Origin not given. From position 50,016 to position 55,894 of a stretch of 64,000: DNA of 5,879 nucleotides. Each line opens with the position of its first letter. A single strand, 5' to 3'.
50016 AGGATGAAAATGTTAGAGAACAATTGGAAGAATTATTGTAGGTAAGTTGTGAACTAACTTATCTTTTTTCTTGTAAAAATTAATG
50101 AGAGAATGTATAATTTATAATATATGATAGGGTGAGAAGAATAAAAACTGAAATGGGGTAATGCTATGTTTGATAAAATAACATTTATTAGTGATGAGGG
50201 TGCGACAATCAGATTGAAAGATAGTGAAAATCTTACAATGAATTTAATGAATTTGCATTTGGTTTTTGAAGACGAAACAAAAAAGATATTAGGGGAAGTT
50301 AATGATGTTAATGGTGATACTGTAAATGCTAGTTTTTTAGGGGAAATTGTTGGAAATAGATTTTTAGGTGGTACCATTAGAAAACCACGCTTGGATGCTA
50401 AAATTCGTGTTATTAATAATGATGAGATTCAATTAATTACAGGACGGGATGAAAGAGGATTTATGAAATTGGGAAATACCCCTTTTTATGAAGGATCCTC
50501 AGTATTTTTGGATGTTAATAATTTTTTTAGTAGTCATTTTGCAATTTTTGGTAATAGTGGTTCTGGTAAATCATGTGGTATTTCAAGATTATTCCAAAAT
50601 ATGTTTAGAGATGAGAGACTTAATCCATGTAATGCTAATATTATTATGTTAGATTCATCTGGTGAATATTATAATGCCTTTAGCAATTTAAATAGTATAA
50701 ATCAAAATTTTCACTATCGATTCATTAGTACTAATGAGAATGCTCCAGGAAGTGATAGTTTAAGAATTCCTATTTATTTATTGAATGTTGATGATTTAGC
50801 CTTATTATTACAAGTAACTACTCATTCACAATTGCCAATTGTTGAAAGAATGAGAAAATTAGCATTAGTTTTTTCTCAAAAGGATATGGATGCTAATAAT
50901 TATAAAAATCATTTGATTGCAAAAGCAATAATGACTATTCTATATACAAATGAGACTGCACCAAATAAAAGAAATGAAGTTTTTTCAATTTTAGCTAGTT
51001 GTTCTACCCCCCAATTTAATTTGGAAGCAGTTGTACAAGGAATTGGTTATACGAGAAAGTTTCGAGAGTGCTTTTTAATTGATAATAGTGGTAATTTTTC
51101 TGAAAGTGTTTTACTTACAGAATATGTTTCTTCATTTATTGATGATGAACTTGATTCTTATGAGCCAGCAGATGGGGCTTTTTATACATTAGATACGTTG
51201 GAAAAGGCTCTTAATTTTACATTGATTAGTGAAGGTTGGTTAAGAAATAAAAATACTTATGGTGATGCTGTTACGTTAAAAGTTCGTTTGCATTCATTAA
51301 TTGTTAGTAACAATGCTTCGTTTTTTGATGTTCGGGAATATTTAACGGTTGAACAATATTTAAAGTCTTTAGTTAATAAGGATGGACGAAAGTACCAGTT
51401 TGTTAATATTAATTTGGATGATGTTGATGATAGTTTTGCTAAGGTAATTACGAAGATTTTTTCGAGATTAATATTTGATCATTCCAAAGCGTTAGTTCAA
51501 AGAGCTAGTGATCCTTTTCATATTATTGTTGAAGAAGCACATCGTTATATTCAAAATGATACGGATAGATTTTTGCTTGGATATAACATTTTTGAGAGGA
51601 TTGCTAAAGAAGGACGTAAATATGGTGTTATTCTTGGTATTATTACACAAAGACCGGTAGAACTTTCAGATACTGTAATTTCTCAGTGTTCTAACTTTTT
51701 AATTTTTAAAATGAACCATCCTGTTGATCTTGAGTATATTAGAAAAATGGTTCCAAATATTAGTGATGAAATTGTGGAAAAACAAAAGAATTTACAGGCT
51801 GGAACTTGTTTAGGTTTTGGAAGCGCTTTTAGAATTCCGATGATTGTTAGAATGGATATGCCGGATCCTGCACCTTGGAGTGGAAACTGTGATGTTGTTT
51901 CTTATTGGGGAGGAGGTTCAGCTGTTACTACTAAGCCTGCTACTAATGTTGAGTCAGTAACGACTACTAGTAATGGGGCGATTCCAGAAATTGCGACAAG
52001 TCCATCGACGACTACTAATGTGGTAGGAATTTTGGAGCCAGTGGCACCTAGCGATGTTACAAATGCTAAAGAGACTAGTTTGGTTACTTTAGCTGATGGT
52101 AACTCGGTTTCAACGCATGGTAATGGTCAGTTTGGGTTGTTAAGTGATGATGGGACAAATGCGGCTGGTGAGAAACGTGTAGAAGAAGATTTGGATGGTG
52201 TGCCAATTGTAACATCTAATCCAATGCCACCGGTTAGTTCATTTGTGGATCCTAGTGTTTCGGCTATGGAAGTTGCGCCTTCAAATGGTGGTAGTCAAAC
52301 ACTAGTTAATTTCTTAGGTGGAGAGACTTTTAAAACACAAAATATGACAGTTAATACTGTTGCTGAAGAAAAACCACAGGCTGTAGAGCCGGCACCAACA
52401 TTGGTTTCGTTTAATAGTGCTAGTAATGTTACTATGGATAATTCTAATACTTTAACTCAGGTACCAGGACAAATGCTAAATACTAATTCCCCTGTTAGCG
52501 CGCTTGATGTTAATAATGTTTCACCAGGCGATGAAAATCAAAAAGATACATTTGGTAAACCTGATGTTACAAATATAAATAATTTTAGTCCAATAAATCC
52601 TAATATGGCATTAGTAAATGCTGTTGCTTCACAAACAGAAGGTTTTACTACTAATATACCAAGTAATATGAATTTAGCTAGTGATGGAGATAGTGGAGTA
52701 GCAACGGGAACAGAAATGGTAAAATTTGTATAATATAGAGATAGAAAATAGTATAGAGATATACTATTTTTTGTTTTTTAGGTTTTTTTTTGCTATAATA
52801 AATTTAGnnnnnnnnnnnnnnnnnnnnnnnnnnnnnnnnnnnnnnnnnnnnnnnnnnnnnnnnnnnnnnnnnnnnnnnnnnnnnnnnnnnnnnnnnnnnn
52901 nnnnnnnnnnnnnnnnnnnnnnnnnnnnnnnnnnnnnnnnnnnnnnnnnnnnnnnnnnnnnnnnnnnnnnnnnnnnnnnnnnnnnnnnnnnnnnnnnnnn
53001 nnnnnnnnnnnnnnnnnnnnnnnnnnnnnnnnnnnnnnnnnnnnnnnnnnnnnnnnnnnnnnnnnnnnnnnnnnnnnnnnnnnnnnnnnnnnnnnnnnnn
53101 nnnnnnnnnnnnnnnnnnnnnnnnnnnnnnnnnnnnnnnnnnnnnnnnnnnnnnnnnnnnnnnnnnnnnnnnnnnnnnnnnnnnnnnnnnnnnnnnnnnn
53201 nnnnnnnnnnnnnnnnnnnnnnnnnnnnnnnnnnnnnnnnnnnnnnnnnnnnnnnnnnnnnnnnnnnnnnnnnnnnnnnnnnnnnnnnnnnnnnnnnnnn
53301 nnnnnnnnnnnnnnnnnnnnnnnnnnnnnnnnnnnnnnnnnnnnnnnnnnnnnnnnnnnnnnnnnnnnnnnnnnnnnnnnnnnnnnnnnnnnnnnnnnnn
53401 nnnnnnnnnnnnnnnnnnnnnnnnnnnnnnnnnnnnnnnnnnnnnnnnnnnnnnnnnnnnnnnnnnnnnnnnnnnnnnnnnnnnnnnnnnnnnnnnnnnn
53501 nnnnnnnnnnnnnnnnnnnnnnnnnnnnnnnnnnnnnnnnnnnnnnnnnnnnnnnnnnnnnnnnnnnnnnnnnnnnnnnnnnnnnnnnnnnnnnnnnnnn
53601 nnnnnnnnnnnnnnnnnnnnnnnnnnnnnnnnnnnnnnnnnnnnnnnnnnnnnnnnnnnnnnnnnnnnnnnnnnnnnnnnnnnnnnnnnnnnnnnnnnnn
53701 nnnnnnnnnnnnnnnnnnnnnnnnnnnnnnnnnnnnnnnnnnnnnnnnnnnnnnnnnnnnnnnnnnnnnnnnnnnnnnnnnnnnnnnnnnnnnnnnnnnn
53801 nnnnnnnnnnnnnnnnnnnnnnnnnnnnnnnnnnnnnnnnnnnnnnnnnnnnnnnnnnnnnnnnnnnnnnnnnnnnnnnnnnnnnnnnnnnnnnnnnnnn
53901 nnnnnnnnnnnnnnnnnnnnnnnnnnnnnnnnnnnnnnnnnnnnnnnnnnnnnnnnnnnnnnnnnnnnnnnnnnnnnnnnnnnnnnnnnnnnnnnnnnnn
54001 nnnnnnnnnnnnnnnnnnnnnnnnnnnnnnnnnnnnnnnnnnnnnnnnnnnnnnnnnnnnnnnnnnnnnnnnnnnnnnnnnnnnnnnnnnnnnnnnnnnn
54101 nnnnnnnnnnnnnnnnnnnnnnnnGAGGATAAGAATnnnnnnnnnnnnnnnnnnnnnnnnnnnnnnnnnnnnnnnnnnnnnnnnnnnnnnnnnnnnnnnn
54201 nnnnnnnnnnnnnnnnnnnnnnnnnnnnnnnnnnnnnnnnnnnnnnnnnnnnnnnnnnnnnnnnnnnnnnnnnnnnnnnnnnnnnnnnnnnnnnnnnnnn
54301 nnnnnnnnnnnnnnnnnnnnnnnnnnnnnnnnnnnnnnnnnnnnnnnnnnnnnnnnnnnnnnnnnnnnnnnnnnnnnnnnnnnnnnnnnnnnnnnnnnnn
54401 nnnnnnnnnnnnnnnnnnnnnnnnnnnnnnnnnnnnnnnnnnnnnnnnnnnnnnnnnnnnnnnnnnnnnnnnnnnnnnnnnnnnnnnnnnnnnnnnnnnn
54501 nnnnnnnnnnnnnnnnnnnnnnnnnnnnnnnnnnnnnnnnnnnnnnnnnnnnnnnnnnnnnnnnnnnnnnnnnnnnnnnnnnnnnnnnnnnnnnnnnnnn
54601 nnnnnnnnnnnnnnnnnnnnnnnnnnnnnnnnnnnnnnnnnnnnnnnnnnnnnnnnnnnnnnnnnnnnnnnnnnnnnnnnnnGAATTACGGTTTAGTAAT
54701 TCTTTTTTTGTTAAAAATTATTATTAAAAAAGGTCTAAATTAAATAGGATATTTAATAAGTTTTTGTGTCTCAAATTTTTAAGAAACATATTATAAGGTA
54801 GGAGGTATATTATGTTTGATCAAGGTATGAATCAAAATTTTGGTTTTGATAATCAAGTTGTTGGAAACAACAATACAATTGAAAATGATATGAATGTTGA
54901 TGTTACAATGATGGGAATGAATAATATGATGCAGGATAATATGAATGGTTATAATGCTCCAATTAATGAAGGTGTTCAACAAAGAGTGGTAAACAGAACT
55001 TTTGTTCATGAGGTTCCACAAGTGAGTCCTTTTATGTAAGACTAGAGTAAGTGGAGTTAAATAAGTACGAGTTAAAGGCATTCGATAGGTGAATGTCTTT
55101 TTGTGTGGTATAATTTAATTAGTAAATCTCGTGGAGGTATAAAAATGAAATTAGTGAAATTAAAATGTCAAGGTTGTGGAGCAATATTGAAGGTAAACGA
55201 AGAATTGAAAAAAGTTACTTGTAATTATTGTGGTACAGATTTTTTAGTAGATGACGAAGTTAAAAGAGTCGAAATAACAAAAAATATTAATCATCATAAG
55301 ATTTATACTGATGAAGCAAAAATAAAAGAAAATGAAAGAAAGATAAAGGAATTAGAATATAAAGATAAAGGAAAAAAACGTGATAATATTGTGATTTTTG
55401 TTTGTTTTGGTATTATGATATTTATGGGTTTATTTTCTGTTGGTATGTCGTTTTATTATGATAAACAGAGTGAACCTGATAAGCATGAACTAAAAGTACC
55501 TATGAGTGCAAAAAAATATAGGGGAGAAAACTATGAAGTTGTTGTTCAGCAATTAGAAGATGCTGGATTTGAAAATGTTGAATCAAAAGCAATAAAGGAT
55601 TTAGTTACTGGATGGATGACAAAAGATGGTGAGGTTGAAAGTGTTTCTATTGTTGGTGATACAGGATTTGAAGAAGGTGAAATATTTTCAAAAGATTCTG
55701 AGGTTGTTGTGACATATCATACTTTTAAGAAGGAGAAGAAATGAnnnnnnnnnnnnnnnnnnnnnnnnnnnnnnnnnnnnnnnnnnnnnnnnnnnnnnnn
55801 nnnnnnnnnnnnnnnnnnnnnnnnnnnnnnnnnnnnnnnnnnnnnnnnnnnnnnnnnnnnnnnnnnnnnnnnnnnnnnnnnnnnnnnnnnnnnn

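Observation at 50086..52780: Solitary HerA/FtsK-like ATPase with a 290-aa disordered tail inserted as its own transcription unit inside the ftsY-ylxM-ffh locus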

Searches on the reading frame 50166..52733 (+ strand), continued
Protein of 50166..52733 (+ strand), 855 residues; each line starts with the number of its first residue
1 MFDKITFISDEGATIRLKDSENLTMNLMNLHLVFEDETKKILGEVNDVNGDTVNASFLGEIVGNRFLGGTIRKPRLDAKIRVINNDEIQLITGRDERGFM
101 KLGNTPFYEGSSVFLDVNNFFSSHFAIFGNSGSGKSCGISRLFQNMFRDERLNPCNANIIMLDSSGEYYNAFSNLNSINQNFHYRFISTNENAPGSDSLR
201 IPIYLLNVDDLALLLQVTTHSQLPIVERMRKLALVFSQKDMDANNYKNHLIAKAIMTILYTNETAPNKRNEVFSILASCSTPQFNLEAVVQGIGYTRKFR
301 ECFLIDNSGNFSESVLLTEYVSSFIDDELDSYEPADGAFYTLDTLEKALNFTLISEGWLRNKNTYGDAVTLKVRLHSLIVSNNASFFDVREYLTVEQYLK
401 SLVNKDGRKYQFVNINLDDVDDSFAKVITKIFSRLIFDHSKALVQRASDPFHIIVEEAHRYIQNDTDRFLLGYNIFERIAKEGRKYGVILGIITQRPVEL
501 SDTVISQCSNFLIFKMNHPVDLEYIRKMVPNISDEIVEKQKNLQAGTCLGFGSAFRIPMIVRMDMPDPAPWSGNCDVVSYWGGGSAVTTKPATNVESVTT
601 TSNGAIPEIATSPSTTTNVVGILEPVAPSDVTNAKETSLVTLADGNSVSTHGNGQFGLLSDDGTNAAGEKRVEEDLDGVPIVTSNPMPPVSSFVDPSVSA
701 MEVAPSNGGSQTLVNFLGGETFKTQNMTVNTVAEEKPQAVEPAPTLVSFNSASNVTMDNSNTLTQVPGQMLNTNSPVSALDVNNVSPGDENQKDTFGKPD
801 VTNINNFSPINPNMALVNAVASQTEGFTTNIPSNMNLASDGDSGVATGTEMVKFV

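Call 23: find_encoding_contigs(protein=P0001, flank=3000, max_places=4)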
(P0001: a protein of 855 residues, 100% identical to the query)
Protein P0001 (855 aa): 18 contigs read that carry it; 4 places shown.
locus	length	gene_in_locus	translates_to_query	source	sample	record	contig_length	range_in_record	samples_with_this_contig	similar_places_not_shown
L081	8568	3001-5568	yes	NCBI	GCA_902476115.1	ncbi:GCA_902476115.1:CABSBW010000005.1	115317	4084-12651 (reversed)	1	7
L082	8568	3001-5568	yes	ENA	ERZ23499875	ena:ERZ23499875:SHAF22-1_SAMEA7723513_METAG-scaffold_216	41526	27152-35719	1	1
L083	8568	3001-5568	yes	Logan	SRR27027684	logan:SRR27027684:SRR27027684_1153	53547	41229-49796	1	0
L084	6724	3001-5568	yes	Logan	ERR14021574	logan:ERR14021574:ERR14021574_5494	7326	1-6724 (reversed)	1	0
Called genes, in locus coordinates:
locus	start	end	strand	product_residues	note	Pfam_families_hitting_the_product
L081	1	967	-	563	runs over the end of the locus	PF00753:Lactamase_B, PF12706:Lactamase_B_2, PF23023:Anti-Pycsar_Apyc1 (weak), PF22505:RNase_J_b_CASP, PF07521:RMMBL, PF17770:RNase_J_C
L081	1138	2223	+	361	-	PF13614:AAA_31 (faint), PF02881:SRP54_N, PF00448:SRP54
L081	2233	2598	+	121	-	-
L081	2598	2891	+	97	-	PF04297:UPF0122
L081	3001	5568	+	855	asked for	PF01935:DUF87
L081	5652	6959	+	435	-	PF02881:SRP54_N, PF06414:Zeta_toxin (faint), PF00448:SRP54, PF02978:SRP_SPB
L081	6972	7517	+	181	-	-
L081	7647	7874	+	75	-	-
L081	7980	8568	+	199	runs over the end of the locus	PF23548:Zn_ribbon_FGT1_2 (weak)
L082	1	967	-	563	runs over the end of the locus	PF00753:Lactamase_B, PF12706:Lactamase_B_2, PF23023:Anti-Pycsar_Apyc1 (weak), PF22505:RNase_J_b_CASP, PF07521:RMMBL, PF17770:RNase_J_C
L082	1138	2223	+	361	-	PF13614:AAA_31 (faint), PF02881:SRP54_N, PF00448:SRP54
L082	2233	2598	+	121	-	-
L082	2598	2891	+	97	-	PF04297:UPF0122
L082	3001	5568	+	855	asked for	PF01935:DUF87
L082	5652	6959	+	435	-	PF02881:SRP54_N, PF06414:Zeta_toxin (faint), PF00448:SRP54, PF02978:SRP_SPB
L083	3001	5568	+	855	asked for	PF01935:DUF87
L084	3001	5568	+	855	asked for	PF01935:DUF87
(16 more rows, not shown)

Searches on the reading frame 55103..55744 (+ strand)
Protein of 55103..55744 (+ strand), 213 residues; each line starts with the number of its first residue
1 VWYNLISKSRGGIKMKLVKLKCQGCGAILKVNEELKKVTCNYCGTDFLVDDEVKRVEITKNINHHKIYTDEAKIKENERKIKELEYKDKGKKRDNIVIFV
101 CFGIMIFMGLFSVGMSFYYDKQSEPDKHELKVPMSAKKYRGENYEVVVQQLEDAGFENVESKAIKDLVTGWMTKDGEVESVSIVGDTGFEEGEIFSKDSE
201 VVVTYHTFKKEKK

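Call 5: search_protein_families(library=pfam, proteins=[window:55103-55744:+], max_evalue=0.01)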
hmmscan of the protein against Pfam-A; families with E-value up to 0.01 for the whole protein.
window:55103-55744:+ (213 aa): 5 families
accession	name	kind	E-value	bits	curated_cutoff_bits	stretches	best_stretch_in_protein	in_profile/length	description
PF23548.1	Zn_ribbon_FGT1_2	-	8.5e-06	25.7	27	1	18-51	1-34/35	FORGETTER1 second zinc ribbon domain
PF06221.18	zf-C2HC5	-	0.0011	19.4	25.8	1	20-55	18-52/54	Putative zinc finger motif, C2HC5-type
PF13717.11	Zn_ribbon_4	-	0.0071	16.7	30.3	0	37-52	2-17/36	zinc-ribbon domain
PF06467.20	zf-FCS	-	0.0079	16.4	22.4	0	35-51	2-15/39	MYM-type Zinc finger with FCS sequence motif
PF24441.1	DUF7560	-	0.008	16.3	27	0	38-55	6-23/44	Family of unknown function (DUF7560)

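Call 7: search_protein_families(library=padloc, proteins=[window:55103-55744:+], max_evalue=0.01)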
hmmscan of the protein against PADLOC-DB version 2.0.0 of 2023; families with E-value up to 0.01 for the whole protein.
window:55103-55744:+ (213 aa): 1 family
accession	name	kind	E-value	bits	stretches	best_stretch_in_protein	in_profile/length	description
PDLC05059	PDC-S64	-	0.0097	12.9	0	14-56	194-236/339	-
